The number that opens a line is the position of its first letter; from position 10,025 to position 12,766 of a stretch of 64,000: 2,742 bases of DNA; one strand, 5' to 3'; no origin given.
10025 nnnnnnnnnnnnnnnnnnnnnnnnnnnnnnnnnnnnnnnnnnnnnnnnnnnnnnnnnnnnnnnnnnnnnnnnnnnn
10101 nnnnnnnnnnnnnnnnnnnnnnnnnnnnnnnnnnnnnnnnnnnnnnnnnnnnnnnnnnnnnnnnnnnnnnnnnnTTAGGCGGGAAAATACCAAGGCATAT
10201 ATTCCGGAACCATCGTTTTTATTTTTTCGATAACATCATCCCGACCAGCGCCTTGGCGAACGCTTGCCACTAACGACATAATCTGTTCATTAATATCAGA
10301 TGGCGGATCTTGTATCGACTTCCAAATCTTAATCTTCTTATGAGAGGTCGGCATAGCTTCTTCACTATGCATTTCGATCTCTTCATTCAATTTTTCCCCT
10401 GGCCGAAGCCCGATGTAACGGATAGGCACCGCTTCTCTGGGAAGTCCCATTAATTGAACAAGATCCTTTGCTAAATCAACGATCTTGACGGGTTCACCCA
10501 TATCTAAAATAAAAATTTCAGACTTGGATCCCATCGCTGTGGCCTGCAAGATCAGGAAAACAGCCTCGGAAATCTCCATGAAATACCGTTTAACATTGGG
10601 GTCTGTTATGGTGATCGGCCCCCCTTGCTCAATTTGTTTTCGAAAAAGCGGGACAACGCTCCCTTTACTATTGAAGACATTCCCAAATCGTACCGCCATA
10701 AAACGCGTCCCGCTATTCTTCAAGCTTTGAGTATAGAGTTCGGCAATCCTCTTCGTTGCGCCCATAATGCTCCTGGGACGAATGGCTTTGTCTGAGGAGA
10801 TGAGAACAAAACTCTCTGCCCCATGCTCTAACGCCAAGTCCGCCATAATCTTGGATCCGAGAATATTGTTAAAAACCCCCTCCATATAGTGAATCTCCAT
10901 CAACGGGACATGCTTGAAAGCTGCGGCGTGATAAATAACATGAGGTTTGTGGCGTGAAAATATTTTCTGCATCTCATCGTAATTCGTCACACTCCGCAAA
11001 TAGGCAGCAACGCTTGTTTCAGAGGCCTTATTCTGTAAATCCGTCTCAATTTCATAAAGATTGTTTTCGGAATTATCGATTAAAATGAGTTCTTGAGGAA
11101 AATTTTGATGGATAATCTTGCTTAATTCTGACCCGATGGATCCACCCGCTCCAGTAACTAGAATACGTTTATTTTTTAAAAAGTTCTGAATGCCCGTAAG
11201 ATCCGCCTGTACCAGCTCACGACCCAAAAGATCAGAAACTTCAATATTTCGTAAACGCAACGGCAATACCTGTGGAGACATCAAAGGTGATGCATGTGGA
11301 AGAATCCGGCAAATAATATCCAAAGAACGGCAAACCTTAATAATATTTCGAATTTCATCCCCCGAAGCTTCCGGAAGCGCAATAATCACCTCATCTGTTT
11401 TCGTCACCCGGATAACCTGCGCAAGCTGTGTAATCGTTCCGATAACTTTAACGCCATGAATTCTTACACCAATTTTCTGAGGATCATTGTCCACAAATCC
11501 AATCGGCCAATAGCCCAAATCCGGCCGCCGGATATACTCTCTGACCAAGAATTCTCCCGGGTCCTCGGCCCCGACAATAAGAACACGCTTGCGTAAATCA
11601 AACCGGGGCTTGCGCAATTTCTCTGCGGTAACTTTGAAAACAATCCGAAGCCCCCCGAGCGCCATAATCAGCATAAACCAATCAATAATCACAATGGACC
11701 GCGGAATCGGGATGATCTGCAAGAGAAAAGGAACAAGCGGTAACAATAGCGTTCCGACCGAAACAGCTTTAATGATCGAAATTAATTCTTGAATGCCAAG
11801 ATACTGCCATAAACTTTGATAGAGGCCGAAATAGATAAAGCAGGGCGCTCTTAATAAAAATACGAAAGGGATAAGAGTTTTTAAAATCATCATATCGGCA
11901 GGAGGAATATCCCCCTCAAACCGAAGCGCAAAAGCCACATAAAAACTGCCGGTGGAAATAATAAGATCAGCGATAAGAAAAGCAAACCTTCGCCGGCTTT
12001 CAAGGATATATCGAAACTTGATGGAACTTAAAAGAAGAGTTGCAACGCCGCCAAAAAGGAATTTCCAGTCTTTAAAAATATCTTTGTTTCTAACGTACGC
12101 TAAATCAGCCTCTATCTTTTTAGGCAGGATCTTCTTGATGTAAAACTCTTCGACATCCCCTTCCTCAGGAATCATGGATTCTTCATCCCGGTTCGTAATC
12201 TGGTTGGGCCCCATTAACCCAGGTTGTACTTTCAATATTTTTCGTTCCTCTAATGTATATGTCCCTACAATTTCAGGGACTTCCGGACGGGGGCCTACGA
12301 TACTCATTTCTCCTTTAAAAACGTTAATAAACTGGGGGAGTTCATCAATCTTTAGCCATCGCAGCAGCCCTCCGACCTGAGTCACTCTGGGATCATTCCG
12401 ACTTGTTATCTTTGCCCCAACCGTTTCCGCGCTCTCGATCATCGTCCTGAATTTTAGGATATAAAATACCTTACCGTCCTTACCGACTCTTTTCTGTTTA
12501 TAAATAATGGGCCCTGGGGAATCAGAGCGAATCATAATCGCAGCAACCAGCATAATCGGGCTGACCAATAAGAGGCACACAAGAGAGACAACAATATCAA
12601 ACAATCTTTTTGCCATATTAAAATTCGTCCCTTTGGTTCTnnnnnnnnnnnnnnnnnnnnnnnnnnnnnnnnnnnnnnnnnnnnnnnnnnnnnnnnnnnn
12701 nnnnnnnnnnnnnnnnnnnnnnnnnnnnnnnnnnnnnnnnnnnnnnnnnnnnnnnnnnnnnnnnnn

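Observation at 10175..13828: PglC-type phosphoglycosyltransferase fused to a PglF/CapD dehydratase, next to a PglE-like aminotransferase (diNAcBac/QuiNAc4N-type initiating sugar)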

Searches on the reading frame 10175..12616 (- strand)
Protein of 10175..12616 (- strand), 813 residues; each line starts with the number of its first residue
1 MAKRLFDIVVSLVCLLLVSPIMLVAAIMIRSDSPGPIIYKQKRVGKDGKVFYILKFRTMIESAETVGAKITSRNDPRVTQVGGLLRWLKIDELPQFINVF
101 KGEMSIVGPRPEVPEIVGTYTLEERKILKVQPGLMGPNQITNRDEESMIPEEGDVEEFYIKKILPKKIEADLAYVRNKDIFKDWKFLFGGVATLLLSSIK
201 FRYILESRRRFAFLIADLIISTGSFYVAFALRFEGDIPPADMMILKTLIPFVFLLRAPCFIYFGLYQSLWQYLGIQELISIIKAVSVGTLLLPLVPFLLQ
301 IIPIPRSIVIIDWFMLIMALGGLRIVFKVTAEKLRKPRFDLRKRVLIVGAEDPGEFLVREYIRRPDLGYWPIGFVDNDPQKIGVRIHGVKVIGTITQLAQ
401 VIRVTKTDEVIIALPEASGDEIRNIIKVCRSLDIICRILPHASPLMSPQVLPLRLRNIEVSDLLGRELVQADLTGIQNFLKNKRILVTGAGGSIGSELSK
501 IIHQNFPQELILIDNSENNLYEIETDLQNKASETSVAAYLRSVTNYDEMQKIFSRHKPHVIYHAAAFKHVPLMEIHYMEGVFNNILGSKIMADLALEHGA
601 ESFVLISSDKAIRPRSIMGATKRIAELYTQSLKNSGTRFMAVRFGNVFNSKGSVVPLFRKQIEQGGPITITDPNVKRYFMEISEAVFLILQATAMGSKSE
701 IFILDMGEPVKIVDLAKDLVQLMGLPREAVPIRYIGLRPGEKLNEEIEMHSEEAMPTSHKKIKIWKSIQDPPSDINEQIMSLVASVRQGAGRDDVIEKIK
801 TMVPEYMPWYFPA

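Call 3: search_protein_families(library=pfam, proteins=[window:10175-12616:-], max_evalue=0.01)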
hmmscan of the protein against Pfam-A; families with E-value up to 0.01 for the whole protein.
window:10175-12616:- (813 aa): 9 families
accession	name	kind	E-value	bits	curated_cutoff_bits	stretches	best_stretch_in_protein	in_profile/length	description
PF02719.21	Polysacc_synt_2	-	3.1e-104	348.7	20.2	1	485-764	1-290/293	Polysaccharide biosynthesis protein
PF02397.22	Bac_transf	-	2.5e-57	193.7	27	1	3-194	1-177/179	Bacterial sugar transferase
PF01370.27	Epimerase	-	6.9e-18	65.4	20.9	1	485-701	1-236/240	NAD dependent epimerase/dehydratase family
PF13727.12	CoA_binding_3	-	2.6e-16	60.6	25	1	263-439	3-174/175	CoA-binding domain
PF04321.23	RmlD_sub_bind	-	3.3e-10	40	27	1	484-676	2-181/287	RmlD substrate binding domain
PF16363.11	GDP_Man_Dehyd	-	4.1e-10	40.1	27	1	486-610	1-131/332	GDP-mannose 4,6 dehydratase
PF08659.16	KR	-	0.00051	20.4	22.6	1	485-608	3-136/180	KR domain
PF00056.29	Ldh_1_N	-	0.0013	19.3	27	1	484-548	2-66/141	lactate/malate dehydrogenase, NAD binding domain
PF00106.31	adh_short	-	0.0021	18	26.6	1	483-555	1-70/195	short chain dehydrogenase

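Call 4: search_protein_families(library=ncbifam, proteins=[window:10175-12616:-], max_evalue=0.001)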
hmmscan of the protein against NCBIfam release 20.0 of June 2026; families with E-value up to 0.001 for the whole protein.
window:10175-12616:- (813 aa): 37 families (the best 25 are shown)
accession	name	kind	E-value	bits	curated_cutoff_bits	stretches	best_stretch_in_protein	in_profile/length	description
TIGR03025.1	EPS_sugtrans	subfamily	1e-94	318.3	295.55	2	2-195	257-439/445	exopolysaccharide biosynthesis polyprenyl glycosylphosphotransferase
TIGR03023.1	WcaJ_sugtrans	equivalog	4e-82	276.9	410.75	2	2-191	262-443/453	undecaprenyl-phosphate glucose phosphotransferase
TIGR03022.1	WbaP_sugtrans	subfamily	9.3e-63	213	403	2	2-161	258-431/456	undecaprenyl-phosphate galactose phosphotransferase WbaP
TIGR03013.1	EpsB_2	subfamily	6e-61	206.9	393.35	2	2-193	254-435/443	TIGR03013 family XrtA/PEP-CTERM system glycosyltransferase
NF007518.0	PRK10124.1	equivalog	2.5e-47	161.7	684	2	2-189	273-452/464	undecaprenyl-phosphate glucose phosphotransferase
NF041877.1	EPS_EpsZ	equivalog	1.9e-45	155.4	800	1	3-145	266-419/459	exopolysaccharide biosynthesis polyisoprenyl-phosphate hexose-1-phosphate transferase EpsZ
TIGR03589.1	PseB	equivalog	6.1e-43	147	407.75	1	480-755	2-268/324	UDP-N-acetylglucosamine 4,6-dehydratase (inverting)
NF052601.1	undeca_RfbP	equivalog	2.2e-42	145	330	1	2-147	44-204/244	undecaprenyl-phosphate galactose phosphotransferase family protein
TIGR04130.1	FnlA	equivalog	3e-38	131.6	730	1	480-749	2-266/337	UDP-N-acetylglucosamine 4,6-dehydratase/5-epimerase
NF050817.1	PolSacchBiosHfsE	equivalog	7.3e-36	123.9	750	1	1-112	270-382/467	polysaccharide biosynthesis protein HfsE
NF045514.1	glycotran_HepC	equivalog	5.2e-26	91.3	140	1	2-111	116-211/220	heterocyst development glycosyltransferase HepC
NF011751.0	PRK15204.1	equivalog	2.2e-25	89.2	907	1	2-145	279-436/476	undecaprenyl-phosphate galactose phosphotransferase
TIGR01179.1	galE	equivalog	1.1e-08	34.4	262.3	1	484-608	1-121/332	UDP-glucose 4-epimerase GalE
TIGR01214.1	rmlD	equivalog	1.5e-07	30.8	224.05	1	484-609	1-101/285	dTDP-4-dehydrorhamnose reductase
TIGR02622.1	CDP_4_6_dhtase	equivalog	7e-07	28.7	278.45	1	479-615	1-136/352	CDP-glucose 4,6-dehydratase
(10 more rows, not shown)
